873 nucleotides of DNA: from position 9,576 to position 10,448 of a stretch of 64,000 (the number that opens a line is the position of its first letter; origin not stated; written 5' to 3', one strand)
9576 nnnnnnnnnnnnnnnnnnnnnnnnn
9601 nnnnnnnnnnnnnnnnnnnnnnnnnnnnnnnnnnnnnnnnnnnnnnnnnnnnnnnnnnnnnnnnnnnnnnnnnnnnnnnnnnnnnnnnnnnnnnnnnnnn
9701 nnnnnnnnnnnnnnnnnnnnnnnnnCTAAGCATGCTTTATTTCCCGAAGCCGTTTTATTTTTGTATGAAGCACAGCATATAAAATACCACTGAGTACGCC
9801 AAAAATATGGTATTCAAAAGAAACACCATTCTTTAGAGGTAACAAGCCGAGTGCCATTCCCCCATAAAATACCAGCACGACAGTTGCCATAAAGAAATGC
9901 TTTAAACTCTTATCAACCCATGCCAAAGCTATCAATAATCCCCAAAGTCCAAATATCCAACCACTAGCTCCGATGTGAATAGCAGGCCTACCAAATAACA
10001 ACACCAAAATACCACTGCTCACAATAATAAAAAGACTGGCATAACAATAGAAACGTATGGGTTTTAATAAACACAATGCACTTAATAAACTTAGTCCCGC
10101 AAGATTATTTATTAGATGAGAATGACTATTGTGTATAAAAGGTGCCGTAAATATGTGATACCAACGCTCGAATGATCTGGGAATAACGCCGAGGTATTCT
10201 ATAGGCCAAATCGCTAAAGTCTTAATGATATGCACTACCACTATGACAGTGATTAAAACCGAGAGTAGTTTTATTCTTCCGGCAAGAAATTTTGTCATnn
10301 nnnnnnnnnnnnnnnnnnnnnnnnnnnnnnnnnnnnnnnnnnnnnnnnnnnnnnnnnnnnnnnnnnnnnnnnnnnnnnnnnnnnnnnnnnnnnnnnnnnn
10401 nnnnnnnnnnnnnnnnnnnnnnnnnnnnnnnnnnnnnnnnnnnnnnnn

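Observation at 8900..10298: Rhomboid protease and an HExxH (MtfA-like) peptidase with SEC-C motif are translationally coupled to the giant ATPase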

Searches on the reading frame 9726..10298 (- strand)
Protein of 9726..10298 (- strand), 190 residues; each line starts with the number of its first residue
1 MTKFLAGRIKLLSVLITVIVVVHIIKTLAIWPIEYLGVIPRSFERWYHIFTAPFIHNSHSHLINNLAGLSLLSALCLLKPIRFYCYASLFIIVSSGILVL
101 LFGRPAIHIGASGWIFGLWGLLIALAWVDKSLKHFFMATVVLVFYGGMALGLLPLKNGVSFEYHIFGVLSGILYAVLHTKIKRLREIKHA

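Call 4: search_protein_families(library=pfam, proteins=[window:9726-10298:-], max_evalue=0.01)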
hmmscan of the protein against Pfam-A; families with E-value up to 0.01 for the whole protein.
window:9726-10298:- (190 aa): 1 family
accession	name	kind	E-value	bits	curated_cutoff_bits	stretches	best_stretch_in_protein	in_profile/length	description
PF01694.28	Rhomboid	-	1.5e-15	58.1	22.6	1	45-177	3-139/143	Rhomboid domain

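Call 6: search_protein_families(library=ncbifam, proteins=[window:9726-10298:-], max_evalue=0.01)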
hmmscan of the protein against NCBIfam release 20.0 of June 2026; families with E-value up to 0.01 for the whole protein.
window:9726-10298:- (190 aa): 1 family
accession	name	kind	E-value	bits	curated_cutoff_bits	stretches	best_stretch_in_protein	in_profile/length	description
TIGR03902.1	rhom_GG_sort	equivalog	4e-07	30.1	84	1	45-175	15-153/154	rhombosortase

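Call 8: search_solved_structures(query=window:9726-10298:-, max_evalue=1, show_alignments=2)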
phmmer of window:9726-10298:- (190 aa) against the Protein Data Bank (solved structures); distinct sequences matched with E-value up to 1: 2.
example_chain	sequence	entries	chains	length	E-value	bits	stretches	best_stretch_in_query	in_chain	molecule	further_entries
2fo7_A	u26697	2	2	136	0.48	13.5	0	36-60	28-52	SYNTHETIC CONSENSUS TPR PROTEIN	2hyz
8ch0_A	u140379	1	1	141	0.48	13.5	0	36-59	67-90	Consensus tetratricopeptide repeat protein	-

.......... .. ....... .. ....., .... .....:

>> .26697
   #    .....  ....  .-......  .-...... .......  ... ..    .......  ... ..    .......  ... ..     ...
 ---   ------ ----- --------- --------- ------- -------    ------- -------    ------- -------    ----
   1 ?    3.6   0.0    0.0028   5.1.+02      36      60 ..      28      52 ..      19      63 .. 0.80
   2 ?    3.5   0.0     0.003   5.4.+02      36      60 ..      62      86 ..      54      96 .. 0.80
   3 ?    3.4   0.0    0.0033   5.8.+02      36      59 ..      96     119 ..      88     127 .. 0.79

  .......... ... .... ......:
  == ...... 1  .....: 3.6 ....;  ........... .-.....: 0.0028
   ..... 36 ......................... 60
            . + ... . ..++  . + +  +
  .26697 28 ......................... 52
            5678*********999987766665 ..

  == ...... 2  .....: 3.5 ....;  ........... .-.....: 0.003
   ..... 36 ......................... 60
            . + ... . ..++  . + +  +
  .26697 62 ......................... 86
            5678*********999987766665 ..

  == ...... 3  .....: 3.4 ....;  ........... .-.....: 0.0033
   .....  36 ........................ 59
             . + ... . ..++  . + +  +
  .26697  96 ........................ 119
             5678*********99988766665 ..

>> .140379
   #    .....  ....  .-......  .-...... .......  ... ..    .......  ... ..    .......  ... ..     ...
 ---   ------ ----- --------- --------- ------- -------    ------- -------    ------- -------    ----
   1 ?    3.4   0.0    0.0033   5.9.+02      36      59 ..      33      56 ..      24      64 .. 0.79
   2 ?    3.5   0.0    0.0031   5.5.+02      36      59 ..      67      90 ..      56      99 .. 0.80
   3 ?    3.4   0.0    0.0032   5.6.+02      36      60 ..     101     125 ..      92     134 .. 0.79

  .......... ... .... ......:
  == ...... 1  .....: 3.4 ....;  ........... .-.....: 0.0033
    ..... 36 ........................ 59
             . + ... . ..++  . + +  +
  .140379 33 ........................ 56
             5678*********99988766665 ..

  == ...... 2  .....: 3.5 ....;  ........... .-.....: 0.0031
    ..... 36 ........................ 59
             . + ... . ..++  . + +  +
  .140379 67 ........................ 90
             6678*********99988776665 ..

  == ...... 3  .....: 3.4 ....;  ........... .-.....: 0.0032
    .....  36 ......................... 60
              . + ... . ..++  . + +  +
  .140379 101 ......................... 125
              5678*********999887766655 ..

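Call 22: find_homologous_proteins(query=window:9726-10298:-, max_evalue=0.001)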
Query window:9726-10298:- (190 aa): 132 proteins with E <= 0.001 among 1471 candidates; the best 120 are listed.
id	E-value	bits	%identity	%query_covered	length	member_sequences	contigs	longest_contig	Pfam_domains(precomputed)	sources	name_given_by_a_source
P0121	1.7e-116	405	100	100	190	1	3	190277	PF01694.29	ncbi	ncbi:MAG: rhomboid family intramembrane serine protease [Cellvibrionaceae bacterium]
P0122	2.8e-56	208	54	94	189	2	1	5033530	PF01694.29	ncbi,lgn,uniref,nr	ncbi:rhomboid family intramembrane serine protease [Teredinibacter sp. KSP-S5-2]|uniref:rhomboid fam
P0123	8.0e-56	207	54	95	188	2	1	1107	PF01694.29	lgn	-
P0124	1.1e-53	200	51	98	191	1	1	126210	PF01694.29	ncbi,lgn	-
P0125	8.3e-53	197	51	98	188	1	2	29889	PF01694.29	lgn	-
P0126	8.4e-53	197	56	81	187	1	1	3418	PF01694.29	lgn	-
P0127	5.6e-52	194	51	97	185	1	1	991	PF01694.29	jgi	-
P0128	2.7e-51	192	51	93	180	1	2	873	PF01694.29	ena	-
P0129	3.8e-51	192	52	94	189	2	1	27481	PF01694.29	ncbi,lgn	-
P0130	2.9e-50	189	54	88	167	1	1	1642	PF01694.29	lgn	-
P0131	3.9e-50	188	48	99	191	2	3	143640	PF01694.29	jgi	jgi:membrane associated rhomboid family serine protease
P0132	1.2e-49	187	52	87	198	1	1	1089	PF01694.29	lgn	-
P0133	4.5e-49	185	49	95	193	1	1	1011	PF01694.29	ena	-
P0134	7.7e-49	184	48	96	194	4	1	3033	PF01694.29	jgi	jgi:membrane associated rhomboid family serine protease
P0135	8.1e-49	184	48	98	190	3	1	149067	PF01694.29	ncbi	-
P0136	8.1e-49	184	47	98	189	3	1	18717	PF01694.29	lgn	-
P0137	1.3e-48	183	51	95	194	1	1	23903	PF01694.29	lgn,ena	-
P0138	1.8e-48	183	48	96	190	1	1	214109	PF01694.29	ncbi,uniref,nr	ncbi:rhomboid family intramembrane serine protease [Halioxenophilus sp. WMMB6]|uniref:rhomboid famil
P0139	3.1e-48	182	51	96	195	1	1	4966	PF01694.29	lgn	-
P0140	7.2e-48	181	49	95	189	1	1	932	PF01694.29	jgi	jgi:membrane associated rhomboid family serine protease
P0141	8.4e-48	181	52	87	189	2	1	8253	PF01694.29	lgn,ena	-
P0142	9.4e-48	181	49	95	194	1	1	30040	PF01694.29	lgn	-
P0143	1.3e-47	180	53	91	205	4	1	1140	PF01694.29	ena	-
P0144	4.6e-47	178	56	77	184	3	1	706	PF01694.29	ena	-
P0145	6.6e-47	178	51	94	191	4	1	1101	PF01694.29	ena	-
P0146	8.1e-47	178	49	96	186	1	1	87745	PF01694.29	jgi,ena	-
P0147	9.0e-47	177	47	99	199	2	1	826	PF01694.29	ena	-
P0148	9.5e-47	177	47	99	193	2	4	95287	PF01694.29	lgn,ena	-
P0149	2.1e-46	176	47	99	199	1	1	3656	PF01694.29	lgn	-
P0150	2.8e-46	176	49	94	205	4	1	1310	PF01694.29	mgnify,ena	mgnify:CR=1 FL=1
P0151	5.4e-46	175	50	91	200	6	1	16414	PF01694.29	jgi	-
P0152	6.4e-46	175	48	95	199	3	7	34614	PF01694.29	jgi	-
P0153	8.1e-46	174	48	94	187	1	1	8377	PF01694.29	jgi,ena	-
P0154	1.5e-45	173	49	93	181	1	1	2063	PF01694.29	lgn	-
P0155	5.0e-45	172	44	100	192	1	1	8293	PF01694.29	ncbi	-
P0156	2.1e-44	170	48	94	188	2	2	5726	PF01694.29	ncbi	-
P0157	2.8e-44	169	48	96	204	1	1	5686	PF01694.29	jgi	jgi:membrane associated rhomboid family serine protease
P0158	3.4e-44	169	48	87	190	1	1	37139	PF01694.29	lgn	-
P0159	6.0e-44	168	54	89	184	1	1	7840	PF01694.29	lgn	-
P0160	1.1e-43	167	53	86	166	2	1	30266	PF01694.29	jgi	-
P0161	1.8e-43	167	49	96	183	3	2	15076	PF01694.29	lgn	-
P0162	5.9e-43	165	46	95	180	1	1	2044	PF01694.29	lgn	-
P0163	2.7e-42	163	51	89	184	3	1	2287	PF01694.29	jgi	jgi:membrane associated rhomboid family serine protease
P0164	4.1e-42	162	50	89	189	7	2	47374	PF01694.29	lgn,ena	-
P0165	5.0e-42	162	46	94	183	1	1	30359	PF01694.29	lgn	-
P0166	9.1e-42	161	47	94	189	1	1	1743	PF01694.29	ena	-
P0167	1.1e-41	161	47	96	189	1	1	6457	PF01694.29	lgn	-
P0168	1.3e-41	161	48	85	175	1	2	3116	PF01694.29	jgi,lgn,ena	-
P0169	1.6e-41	160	47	87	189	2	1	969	PF01694.29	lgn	-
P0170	1.9e-41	160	49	83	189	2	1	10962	PF01694.29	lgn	-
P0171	2.1e-41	160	51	85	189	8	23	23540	PF01694.29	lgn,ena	-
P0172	2.9e-41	159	47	94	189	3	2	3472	PF01694.29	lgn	-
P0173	3.1e-41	159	50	88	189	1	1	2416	PF01694.29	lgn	-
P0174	3.1e-41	159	52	87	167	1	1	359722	PF01694.29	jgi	-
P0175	3.3e-41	159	44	97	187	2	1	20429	PF01694.29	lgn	-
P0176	4.4e-41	159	45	92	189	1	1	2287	PF01694.29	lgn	-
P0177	4.4e-41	159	56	75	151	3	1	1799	PF01694.29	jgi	jgi:membrane associated rhomboid family serine protease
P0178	5.8e-41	158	48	94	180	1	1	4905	PF01694.29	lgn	-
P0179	9.2e-41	158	52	79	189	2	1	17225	PF01694.29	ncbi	-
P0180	5.6e-40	155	47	87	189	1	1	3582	PF01694.29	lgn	-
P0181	6.3e-40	155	49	77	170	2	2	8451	PF01694.29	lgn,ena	-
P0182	6.5e-40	155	50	79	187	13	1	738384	PF01694.29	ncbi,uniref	ncbi:rhomboid family intramembrane serine protease [Bacterioplanoides pacificum]|uniref:Rhomboid fam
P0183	1.1e-39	154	50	83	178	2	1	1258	PF01694.29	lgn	-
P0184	1.3e-39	154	47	95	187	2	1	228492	PF01694.29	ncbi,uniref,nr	ncbi:rhomboid family intramembrane serine protease [Xenorhabdus sp. 12]|uniref:Rhomboid family intra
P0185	1.5e-39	154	49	79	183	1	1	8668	PF01694.29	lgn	-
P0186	1.7e-39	154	49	93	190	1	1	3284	PF01694.29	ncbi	-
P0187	2.5e-39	153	49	93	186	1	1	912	PF01694.29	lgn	-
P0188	3.6e-39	153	51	82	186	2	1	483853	PF01694.29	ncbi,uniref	ncbi:rhomboid family intramembrane serine protease [Xenorhabdus siamensis]|uniref:rhomboid family in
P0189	3.8e-39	153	47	98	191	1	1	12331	PF01694.29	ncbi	-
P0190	5.6e-39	152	46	95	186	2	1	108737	PF01694.29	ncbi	ncbi:rhomboid family intramembrane serine protease [Xenorhabdus vietnamensis]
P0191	8.1e-39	151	43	96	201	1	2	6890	PF01694.29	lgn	-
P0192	1.0e-38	151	45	84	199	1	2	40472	PF01694.29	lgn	-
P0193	1.3e-38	151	53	68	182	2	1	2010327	PF01694.29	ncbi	-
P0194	1.6e-38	150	46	97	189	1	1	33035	PF01694.29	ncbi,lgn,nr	ncbi:hypothetical protein TDB9533_04731 [Thalassocella blandensis]|nr:hypothetical protein TDB9533_0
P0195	2.1e-38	150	46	84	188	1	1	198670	PF01694.29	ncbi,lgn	-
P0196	5.1e-38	149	49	93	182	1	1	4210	PF01694.29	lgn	-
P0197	5.4e-38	149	46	99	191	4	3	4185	PF01694.29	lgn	-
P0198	8.0e-38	148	47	95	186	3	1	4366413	PF01694.29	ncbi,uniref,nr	ncbi:rhomboid family intramembrane serine protease [Xenorhabdus budapestensis]|uniref:Rhomboid famil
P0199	8.3e-38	148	46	95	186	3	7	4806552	PF01694.29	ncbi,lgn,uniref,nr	ncbi:rhomboid family intramembrane serine protease [Xenorhabdus szentirmaii]|uniref:Similar to membr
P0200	9.1e-38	148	48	84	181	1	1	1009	PF01694.29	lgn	-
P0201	9.3e-38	148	45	100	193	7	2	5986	PF01694.29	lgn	-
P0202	1.0e-37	148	50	80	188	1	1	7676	PF01694.29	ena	-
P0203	1.1e-37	148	50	84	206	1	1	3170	PF01694.29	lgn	-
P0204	1.1e-37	148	46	95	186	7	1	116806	PF01694.29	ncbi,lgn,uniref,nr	ncbi:rhomboid family intramembrane serine protease [Xenorhabdus khoisanae]|uniref:rhomboid family in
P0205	1.6e-37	147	45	95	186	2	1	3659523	PF01694.29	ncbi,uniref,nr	ncbi:putative Similar to membrane protein [Xenorhabdus poinarii G6]|uniref:Putative Similar to membr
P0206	3.0e-37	146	46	95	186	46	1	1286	PF01694.29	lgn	-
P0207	3.2e-37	146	46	93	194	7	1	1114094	PF01694.29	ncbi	ncbi:rhomboid family intramembrane serine protease [Photorhabdus tasmaniensis]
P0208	9.7e-37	145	45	95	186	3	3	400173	PF01694.29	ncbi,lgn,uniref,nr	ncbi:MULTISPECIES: rhomboid family intramembrane serine protease [Photorhabdus]|uniref:Rhomboid fami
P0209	1.0e-36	145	44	95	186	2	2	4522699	PF01694.29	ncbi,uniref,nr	ncbi:rhomboid family intramembrane serine protease [Xenorhabdus hominickii]|uniref:Rhomboid family i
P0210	1.3e-36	144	45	93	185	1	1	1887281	PF01694.29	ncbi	ncbi:rhomboid family intramembrane serine protease [Photorhabdus temperata subsp. temperata]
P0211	2.5e-36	143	48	87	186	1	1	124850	PF01694.29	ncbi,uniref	ncbi:rhomboid family intramembrane serine protease [Photorhabdus viridis]|uniref:rhomboid family int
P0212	2.5e-36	143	45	93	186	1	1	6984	PF01694.29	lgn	-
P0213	2.6e-36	143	48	87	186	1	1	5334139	PF01694.29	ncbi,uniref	ncbi:rhomboid family intramembrane serine protease [Photorhabdus sp. SF281]|uniref:rhomboid family i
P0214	3.1e-36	143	46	92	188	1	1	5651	PF01694.29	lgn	-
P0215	3.4e-36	143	45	96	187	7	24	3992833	PF01694.29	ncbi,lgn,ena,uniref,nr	ncbi:rhomboid family intramembrane serine protease [Providencia rustigianii]|uniref:Peptidase, S54 f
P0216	4.0e-36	143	45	93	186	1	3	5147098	PF01694.29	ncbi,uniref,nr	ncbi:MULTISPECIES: rhomboid family intramembrane serine protease [Photorhabdus]|uniref:Membrane prot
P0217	4.3e-36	143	45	93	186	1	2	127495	PF01694.29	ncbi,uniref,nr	ncbi:rhomboid family intramembrane serine protease [Photorhabdus temperata]|uniref:Putative membrane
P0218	7.4e-36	142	43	96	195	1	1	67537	PF01694.29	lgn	-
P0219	1.2e-35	141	42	96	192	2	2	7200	PF01694.29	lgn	-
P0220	1.2e-35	141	51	78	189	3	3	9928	PF01694.29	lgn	-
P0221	3.6e-35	140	46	91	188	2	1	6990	PF01694.29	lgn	-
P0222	4.7e-35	139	46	91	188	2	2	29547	PF01694.29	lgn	-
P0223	1.5e-34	138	44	90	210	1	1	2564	PF01694.29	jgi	jgi:membrane associated rhomboid family serine protease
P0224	1.5e-34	138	47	85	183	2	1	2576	PF01694.29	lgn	-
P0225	1.3e-33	135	46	82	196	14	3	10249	PF01694.29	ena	-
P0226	2.5e-33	134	42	96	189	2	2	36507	PF01694.29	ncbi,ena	-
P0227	2.8e-33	133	49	71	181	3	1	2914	PF01694.29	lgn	-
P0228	2.9e-33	133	43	97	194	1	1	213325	PF01694.29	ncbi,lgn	-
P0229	1.3e-32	131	44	91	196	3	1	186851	PF01694.29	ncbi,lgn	-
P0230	1.3e-32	131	44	86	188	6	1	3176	PF01694.29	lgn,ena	-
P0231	4.2e-32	130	46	78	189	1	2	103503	PF01694.29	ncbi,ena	-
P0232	3.5e-31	127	42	86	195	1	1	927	PF01694.29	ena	-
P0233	5.1e-31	126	46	78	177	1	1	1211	PF01694.29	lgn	-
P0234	2.7e-30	124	43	88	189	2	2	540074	PF01694.29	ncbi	-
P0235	8.8e-30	122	46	81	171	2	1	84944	PF01694.29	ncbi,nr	ncbi:hypothetical protein B738_16498 [Photorhabdus temperata subsp. temperata M1021]|nr:hypothetical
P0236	6.7e-27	113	38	92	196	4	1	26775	PF01694.29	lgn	-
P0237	4.1e-25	107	50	64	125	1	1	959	PF01694.29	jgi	-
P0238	4.3e-25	107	35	92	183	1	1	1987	PF01694.29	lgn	-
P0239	3.8e-21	94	39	91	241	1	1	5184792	PF01694.29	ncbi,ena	-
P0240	2.1e-18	85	34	92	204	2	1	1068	PF01694.29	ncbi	-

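Call 23: find_encoding_contigs(protein=P0199, flank=10000, max_places=1)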
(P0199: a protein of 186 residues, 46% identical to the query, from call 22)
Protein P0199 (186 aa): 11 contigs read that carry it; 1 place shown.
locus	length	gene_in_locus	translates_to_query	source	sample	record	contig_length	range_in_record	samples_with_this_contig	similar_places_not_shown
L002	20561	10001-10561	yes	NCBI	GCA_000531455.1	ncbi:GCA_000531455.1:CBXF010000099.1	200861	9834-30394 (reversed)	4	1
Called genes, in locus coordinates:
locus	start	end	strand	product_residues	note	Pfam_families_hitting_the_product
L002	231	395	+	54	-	-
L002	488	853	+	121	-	-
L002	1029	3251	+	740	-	-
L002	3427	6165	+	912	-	PF12458:DUF3686, PF25472:DUF7902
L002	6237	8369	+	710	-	PF13401:AAA_22 (faint), PF00004:AAA (faint), PF07728:AAA_5 (weak)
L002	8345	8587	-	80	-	-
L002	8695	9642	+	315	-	-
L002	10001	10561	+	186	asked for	PF01694:Rhomboid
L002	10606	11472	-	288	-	PF05675:DUF817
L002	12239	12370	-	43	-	-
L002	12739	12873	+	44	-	-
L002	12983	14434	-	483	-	PF00743:FMO-like, PF01266:DAO (faint), PF01946:Thi4 (weak), PF07992:Pyr_redox_2, PF13450:NAD_binding_8 (weak), PF13738:Pyr_redox_3, PF13434:Lys_Orn_oxgnase (weak)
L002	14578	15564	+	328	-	PF00126:HTH_1, PF03466:LysR_substrate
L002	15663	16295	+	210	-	PF01810:LysE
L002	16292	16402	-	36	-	-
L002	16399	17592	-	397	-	PF07690:MFS_1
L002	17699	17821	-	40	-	-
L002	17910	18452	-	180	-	PF00583:Acetyltransf_1 (weak), PF13673:Acetyltransf_10 (weak)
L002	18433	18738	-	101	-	PF08681:TacA1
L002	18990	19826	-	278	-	-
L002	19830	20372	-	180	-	PF28043:KwaA (weak)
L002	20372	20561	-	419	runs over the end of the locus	PF01420:Methylase_S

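Call 24: find_encoding_contigs(protein=P0215, flank=10000, max_places=1)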
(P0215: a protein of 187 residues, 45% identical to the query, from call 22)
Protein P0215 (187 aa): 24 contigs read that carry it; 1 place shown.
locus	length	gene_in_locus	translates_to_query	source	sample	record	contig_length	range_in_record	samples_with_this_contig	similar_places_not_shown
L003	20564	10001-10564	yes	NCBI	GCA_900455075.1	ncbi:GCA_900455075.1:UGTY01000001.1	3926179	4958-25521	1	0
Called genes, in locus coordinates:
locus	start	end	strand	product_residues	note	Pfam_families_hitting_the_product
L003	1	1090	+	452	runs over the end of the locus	PF01751:Toprim, PF21249:GyrB_hook, PF18053:GyrB_insert, PF00986:DNA_gyraseB_C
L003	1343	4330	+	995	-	PF01569:PAP2, PF12951:PATR (weak), PF03797:Autotransporter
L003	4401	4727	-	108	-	PF15781:ParE-like_toxin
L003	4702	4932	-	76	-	PF11903:ParD_like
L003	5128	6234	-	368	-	PF01118:Semialdhyde_dh, PF02774:Semialdhyde_dhC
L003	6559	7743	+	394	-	PF07690:MFS_1, PF00083:Sugar_tr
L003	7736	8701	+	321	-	PF00126:HTH_1, PF03466:LysR_substrate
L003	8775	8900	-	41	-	PF00444:Ribosomal_L36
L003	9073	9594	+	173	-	PF00480:ROK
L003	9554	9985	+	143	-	PF00480:ROK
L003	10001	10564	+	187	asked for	PF01694:Rhomboid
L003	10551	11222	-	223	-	-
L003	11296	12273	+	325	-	PF07690:MFS_1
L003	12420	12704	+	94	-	-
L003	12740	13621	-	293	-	PF07690:MFS_1, PF00083:Sugar_tr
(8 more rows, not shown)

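Call 25: find_encoding_contigs(protein=P0239, flank=10000, max_places=1)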
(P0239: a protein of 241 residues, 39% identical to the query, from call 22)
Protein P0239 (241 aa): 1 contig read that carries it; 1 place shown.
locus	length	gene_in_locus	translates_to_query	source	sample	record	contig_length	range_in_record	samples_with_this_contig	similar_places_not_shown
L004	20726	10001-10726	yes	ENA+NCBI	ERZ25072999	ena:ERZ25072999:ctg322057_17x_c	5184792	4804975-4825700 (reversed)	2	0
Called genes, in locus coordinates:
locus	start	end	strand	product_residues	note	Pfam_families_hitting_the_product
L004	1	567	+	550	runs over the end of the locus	PF00732:GMC_oxred_N, PF05199:GMC_oxred_C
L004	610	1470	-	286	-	PF01435:Peptidase_M48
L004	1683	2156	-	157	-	PF01906:YbjQ_1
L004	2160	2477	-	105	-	PF01906:YbjQ_1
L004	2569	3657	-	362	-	PF01547:SBP_bac_1 (weak), PF13416:SBP_bac_8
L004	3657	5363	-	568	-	PF00654:Voltage_CLC, PF00571:CBS (faint)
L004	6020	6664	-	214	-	PF00702:Hydrolase, PF13419:HAD_2 (weak)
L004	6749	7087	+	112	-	-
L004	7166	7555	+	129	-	-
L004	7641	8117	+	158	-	-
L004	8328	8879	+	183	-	-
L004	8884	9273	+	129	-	PF00903:Glyoxalase, PF18029:Glyoxalase_6 (weak)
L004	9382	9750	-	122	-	PF04993:TfoX_N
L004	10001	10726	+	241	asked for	PF01694:Rhomboid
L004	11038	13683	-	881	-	PF17900:Peptidase_M1_N, PF01433:Peptidase_M1, PF11940:DUF3458, PF17432:DUF3458_C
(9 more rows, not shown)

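Call 43: predict_structure(alignment_id=A2)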
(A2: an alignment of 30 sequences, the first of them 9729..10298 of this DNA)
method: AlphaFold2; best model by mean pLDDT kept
length: 190 residues; sequences in the alignment: 30
mean_pLDDT: 93.5   pTM: 0.89
mean pLDDT of the five models: 93.5, 91.9, 91.8, 90.6, 90.4
residues with pLDDT >= 90: 160; 70-90: 28; 50-70: 2; < 50: 0
segments of 3 or more residues with pLDDT < 50: none
pLDDT, mean of each block of 10 residues (from residue 1): 89 98 94 89 97 96 95 96 98 98 94 97 95 93 83 74 96 98 95
secondary structure, 60 per line:
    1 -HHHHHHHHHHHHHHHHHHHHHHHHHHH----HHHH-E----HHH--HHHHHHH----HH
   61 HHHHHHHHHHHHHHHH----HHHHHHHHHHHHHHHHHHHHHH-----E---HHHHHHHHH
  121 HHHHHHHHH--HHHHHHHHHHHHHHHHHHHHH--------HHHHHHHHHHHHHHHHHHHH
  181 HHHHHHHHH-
elements in order: H2-28 H33-36 H48-54 H59-76 H81-102 H112-129 H132-152 H161-189

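Call 44: search_protein_families(library=padloc, proteins=[window:9726-10298:-], max_evalue=0.01)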
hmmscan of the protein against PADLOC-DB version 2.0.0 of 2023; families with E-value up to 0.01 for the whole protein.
window:9726-10298:- (190 aa): 0 families
